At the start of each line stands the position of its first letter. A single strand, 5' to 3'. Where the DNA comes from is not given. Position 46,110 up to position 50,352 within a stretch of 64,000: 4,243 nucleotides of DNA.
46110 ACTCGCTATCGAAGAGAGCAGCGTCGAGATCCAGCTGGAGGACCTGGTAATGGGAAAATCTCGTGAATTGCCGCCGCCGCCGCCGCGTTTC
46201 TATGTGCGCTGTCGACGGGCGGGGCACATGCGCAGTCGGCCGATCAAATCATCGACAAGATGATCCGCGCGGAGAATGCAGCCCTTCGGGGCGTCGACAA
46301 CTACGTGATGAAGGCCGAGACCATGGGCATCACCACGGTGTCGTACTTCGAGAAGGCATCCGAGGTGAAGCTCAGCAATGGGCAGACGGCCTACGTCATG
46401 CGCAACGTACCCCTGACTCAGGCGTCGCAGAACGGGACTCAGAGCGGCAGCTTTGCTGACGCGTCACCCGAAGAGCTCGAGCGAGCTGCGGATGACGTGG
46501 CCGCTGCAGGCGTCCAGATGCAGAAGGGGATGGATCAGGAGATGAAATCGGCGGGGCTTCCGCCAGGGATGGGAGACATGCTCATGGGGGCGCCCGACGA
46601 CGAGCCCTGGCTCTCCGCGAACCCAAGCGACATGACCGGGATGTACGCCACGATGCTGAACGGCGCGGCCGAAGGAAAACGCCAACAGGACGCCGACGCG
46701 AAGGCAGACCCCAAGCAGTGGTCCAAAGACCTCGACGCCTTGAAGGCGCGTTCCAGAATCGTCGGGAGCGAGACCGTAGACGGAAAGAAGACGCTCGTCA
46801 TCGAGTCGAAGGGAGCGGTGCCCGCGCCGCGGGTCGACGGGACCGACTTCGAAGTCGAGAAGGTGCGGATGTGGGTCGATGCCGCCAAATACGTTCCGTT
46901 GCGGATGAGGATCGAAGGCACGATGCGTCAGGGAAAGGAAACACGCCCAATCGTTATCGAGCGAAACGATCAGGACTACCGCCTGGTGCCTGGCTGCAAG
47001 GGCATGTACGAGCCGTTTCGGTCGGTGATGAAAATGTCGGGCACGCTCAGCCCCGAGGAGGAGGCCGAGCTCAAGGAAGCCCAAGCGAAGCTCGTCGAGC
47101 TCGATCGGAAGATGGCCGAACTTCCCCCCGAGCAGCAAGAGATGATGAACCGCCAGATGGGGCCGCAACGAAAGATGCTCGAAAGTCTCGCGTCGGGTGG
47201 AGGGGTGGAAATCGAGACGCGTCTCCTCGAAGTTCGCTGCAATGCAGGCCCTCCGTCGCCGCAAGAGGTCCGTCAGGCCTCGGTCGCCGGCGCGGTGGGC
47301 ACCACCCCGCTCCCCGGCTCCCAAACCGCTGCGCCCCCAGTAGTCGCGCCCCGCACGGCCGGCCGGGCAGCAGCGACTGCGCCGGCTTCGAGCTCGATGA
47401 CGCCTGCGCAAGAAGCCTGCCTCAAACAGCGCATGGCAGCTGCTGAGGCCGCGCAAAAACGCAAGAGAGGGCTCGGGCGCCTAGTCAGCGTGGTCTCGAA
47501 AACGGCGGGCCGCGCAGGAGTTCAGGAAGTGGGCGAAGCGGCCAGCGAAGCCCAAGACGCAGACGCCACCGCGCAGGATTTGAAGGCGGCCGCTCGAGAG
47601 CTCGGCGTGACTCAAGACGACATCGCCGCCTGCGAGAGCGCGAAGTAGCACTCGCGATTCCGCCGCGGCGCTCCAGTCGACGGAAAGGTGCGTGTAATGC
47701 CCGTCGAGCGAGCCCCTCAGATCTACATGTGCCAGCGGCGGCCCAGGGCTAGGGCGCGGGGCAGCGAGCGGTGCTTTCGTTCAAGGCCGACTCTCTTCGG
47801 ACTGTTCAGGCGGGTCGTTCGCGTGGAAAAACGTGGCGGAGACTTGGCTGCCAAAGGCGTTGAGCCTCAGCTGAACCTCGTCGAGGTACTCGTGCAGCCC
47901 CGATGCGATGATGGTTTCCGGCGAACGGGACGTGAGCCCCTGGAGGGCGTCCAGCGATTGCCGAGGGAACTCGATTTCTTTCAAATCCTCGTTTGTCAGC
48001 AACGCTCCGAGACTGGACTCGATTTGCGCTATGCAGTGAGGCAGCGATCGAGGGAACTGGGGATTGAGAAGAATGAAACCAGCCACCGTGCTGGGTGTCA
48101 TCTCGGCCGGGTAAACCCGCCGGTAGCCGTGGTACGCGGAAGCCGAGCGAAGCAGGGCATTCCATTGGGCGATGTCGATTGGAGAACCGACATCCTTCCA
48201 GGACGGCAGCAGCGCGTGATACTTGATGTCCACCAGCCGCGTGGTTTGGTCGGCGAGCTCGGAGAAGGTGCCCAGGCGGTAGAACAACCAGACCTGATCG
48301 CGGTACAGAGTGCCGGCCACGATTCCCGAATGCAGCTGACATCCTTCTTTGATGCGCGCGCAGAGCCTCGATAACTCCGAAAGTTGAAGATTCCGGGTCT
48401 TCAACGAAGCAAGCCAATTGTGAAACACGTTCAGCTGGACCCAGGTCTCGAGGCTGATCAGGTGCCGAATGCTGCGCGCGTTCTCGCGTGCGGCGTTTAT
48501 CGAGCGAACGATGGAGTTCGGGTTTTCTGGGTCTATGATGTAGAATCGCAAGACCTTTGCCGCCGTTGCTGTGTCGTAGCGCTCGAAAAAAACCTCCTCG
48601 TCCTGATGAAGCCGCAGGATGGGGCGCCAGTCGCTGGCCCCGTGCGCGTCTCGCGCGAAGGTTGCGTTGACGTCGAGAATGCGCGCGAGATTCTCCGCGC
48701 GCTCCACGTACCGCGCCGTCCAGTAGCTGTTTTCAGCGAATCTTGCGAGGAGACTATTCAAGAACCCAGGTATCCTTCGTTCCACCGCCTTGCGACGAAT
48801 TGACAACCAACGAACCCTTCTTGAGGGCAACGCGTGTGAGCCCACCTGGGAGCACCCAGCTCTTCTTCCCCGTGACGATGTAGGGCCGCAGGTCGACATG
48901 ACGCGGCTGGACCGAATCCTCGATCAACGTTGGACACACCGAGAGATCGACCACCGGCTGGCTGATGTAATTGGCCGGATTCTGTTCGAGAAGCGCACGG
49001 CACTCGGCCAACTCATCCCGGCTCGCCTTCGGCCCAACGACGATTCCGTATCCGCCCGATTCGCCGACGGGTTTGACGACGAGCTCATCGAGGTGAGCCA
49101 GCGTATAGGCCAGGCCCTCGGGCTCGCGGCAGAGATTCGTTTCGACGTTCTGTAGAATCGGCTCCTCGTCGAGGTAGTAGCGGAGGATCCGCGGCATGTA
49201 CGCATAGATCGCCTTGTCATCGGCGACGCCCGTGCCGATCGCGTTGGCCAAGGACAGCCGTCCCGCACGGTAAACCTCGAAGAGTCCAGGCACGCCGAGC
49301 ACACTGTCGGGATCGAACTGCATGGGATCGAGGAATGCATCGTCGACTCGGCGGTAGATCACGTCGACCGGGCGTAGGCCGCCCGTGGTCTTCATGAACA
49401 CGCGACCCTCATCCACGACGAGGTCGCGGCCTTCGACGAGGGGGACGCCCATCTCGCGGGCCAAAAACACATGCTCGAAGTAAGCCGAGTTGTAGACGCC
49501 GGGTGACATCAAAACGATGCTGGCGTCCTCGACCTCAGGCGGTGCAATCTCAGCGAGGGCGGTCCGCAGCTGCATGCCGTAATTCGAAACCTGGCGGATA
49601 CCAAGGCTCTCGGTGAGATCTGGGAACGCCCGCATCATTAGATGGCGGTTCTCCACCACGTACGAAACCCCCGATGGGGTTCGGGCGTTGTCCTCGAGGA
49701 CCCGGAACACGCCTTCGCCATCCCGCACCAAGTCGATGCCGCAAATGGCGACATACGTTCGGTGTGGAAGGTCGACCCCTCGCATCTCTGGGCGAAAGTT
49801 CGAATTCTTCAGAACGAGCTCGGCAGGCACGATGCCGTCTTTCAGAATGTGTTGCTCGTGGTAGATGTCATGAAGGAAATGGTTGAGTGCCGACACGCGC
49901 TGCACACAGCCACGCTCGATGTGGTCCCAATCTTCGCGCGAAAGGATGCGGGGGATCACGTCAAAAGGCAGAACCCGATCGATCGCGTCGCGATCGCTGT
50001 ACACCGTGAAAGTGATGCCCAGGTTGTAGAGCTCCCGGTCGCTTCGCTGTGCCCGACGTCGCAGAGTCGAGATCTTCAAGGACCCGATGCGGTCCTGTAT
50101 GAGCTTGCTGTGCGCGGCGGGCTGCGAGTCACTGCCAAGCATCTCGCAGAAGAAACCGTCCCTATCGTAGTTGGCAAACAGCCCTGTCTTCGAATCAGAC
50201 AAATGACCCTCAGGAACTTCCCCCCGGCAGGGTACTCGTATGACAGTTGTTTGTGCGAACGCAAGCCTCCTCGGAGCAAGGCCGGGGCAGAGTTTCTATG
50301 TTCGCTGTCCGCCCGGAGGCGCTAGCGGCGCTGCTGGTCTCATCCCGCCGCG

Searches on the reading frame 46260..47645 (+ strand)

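Call 10: search_protein_families(library=pfam, proteins=[window:46260-47645:+], max_evalue=0.001)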
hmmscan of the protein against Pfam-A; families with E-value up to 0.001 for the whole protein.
window:46260-47645:+ (462 aa): 0 families

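Call 33: search_protein_families(library=ncbifam, proteins=[window:46260-47645:+], max_evalue=0.01)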
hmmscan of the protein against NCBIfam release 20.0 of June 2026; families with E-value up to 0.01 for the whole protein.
window:46260-47645:+ (462 aa): 0 families

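Call 98: search_protein_families(library=pfam, proteins=[window:46260-47645:+], max_evalue=0.01)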
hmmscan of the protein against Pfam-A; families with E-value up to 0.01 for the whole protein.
window:46260-47645:+ (462 aa): 1 family
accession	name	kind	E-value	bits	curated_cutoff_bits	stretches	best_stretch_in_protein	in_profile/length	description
PF17131.11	LolA_like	-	0.0038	17.3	30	1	163-217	71-119/184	Outer membrane lipoprotein-sorting protein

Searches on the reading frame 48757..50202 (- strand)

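Call 10: search_protein_families(library=pfam, proteins=[window:48757-50202:-], max_evalue=0.001)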
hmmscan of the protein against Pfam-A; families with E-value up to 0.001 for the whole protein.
window:48757-50202:- (482 aa): 2 families
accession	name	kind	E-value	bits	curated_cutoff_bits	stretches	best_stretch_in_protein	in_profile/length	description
PF14403.11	CP_ATPgrasp_2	-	7.4e-162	539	32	1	84-459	1-374/374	Circularly permuted ATP-grasp type 2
PF04174.18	CP_ATPgrasp_1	-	5.3e-149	496.1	23.1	1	84-415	1-332/332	A circularly permuted ATPgrasp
